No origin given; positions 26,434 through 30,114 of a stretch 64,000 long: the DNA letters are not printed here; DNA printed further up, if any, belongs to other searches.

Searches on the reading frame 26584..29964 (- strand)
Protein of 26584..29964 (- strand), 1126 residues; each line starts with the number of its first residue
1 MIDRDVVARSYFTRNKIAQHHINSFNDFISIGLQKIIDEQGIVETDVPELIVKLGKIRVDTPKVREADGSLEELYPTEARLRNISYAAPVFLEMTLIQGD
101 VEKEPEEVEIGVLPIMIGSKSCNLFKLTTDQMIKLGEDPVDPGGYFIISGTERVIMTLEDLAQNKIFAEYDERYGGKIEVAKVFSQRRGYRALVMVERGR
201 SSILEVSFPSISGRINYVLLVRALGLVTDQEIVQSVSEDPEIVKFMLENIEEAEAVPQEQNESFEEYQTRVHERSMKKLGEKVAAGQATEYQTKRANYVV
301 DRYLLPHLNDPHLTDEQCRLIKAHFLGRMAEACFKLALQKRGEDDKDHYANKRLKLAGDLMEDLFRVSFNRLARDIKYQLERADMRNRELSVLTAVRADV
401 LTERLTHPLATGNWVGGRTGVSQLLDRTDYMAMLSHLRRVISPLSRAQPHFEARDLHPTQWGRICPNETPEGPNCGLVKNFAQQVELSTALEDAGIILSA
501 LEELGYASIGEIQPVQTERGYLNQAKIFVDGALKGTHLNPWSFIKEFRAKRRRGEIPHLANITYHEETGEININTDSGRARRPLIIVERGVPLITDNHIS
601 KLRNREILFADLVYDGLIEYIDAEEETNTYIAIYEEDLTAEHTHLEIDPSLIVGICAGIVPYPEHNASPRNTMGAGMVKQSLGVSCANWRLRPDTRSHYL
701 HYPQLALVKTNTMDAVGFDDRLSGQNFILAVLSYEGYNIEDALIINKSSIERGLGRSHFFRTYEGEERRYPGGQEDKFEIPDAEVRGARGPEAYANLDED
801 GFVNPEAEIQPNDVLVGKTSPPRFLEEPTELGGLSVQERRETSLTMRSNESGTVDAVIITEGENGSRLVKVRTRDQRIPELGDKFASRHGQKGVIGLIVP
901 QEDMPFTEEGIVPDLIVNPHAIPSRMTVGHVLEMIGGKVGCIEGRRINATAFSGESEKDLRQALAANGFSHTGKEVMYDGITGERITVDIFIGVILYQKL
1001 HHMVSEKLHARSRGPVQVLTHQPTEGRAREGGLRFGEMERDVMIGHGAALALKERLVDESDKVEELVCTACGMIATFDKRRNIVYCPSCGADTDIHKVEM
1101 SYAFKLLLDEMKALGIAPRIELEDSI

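Call 45: search_protein_families(library=ncbifam, proteins=[window:26584-29964:-])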
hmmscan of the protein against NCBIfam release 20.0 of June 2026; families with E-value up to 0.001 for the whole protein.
window:26584-29964:- (1126 aa): 7 families
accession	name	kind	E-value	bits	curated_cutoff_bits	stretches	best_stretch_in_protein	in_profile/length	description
NF006335.0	PRK08565.1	equivalog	0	1611.6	1402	1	3-1125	12-1114/1116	DNA-directed RNA polymerase subunit B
TIGR03670.1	rpoB_arch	equivalog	1.4e-299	994.5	811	1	527-1125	1-598/599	DNA-directed RNA polymerase subunit B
NF007175.0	PRK09606.1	equivalog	2.7e-236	784.8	355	1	3-509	3-491/496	DNA-directed RNA polymerase subunit B''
NF001616.1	PRK00405.1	equivalog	9.3e-112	374.6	896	2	724-1116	689-1090/1096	DNA-directed RNA polymerase subunit beta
TIGR02013.1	rpoB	equivalog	1.5e-99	334.3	801.15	3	867-1064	998-1198/1238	DNA-directed RNA polymerase subunit beta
NF007172.0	PRK09603.1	equivalog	9.1e-63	211.6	5372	3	947-1064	1214-1331/2890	DNA-directed RNA polymerase subunit beta/beta'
NF011417.0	PRK14844.1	equivalog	5.5e-61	206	4632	4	944-1067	1269-1392/2839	DNA-directed RNA polymerase subunit beta/beta'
